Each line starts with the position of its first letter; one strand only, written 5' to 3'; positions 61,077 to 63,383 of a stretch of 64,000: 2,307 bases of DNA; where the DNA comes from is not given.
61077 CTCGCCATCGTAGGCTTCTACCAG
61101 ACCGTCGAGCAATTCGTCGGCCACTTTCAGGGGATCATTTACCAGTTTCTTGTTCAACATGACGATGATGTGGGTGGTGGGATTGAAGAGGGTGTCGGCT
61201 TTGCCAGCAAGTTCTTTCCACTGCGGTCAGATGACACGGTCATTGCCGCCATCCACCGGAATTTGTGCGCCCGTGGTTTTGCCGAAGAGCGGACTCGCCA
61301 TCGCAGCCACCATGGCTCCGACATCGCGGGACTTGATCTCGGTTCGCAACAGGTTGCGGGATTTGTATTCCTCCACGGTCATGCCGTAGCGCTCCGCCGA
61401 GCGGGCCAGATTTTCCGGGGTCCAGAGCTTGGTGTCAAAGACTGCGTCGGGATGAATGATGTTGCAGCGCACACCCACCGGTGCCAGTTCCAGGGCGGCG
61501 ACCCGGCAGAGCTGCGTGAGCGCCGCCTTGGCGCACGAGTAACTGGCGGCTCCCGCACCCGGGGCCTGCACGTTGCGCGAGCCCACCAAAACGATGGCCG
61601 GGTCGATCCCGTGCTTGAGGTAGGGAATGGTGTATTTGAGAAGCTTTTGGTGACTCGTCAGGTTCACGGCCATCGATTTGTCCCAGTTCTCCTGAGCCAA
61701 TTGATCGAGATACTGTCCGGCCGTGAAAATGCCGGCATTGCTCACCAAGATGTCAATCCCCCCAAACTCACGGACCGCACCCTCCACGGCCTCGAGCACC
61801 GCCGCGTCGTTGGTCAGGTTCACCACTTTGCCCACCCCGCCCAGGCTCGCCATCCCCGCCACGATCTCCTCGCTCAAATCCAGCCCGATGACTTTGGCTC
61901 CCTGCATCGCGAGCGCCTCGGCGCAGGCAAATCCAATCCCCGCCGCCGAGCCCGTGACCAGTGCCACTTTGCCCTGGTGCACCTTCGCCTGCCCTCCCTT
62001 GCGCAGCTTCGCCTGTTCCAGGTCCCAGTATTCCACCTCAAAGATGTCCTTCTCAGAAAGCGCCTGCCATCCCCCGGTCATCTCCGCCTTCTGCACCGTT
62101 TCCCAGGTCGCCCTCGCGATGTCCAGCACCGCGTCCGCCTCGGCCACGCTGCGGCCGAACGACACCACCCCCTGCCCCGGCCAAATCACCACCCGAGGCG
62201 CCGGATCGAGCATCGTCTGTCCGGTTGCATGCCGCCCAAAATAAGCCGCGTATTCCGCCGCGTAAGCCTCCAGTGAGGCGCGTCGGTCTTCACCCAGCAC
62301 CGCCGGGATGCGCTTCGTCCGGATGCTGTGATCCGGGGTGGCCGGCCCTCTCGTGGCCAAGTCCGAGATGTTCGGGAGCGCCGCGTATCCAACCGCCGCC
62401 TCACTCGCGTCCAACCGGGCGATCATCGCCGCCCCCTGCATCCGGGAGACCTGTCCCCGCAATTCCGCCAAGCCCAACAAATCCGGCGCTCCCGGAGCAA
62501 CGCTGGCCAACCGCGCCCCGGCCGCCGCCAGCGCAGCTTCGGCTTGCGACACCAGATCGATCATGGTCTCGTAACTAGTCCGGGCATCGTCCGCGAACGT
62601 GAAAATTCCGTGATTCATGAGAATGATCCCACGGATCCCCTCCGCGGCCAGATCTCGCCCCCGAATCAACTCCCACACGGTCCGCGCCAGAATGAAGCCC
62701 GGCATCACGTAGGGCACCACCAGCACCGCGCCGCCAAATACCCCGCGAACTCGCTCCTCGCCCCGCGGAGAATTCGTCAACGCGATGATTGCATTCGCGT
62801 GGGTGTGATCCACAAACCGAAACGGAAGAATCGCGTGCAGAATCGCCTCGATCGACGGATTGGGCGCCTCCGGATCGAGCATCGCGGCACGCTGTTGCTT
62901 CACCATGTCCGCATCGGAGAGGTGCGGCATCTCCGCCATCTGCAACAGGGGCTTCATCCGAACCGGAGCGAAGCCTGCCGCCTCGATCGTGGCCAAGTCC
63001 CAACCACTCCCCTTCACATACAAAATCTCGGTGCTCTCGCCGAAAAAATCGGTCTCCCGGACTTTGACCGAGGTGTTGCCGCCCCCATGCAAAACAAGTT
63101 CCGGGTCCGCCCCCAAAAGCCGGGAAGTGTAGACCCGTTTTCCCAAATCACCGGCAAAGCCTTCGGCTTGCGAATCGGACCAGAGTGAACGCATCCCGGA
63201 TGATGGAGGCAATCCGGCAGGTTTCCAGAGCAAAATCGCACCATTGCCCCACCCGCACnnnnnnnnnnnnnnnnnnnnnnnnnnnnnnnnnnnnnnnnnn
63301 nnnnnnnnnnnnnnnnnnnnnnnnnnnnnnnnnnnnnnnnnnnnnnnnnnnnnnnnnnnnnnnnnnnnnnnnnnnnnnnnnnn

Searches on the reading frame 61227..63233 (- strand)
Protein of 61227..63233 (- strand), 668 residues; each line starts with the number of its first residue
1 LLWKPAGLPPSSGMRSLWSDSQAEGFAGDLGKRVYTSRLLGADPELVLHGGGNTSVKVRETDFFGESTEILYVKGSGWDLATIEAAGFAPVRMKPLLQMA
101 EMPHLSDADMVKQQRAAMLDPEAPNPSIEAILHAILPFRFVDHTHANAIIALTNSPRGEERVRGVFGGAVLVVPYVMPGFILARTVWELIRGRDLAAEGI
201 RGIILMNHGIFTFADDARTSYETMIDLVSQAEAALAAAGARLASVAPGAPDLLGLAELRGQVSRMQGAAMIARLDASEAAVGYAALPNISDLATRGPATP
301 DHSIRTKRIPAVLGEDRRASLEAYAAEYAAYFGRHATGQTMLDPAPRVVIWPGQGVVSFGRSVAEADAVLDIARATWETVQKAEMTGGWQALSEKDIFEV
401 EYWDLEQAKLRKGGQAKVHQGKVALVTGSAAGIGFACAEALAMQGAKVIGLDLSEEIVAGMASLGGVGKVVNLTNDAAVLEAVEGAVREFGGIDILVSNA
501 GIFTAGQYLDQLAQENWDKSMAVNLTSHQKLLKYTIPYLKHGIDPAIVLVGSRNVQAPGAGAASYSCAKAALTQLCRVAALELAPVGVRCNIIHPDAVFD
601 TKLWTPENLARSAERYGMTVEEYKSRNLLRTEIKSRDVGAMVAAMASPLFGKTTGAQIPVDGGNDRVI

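Call 43: search_protein_families(library=pfam, proteins=[window:61227-63233:-], max_evalue=0.001)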
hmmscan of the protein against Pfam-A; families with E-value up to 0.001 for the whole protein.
window:61227-63233:- (668 aa): 5 families
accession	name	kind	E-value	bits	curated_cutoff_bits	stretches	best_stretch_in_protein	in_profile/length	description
PF13561.12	adh_short_C2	-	4.3e-42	144.8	27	1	428-663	1-234/236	Enoyl-(Acyl carrier protein) reductase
PF00106.31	adh_short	-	2.6e-38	131.9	26.6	1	422-607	1-190/195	short chain dehydrogenase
PF00596.27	Aldolase_II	-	3.9e-20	72.9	22.2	1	34-234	4-182/183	Class II Aldolase and Adducin N-terminal domain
PF23441.1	SDR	-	1e-05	25.5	27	1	468-605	65-200/258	SDR-like rossmann domain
PF08659.16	KR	-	0.00019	21.8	22.6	1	424-577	3-161/180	KR domain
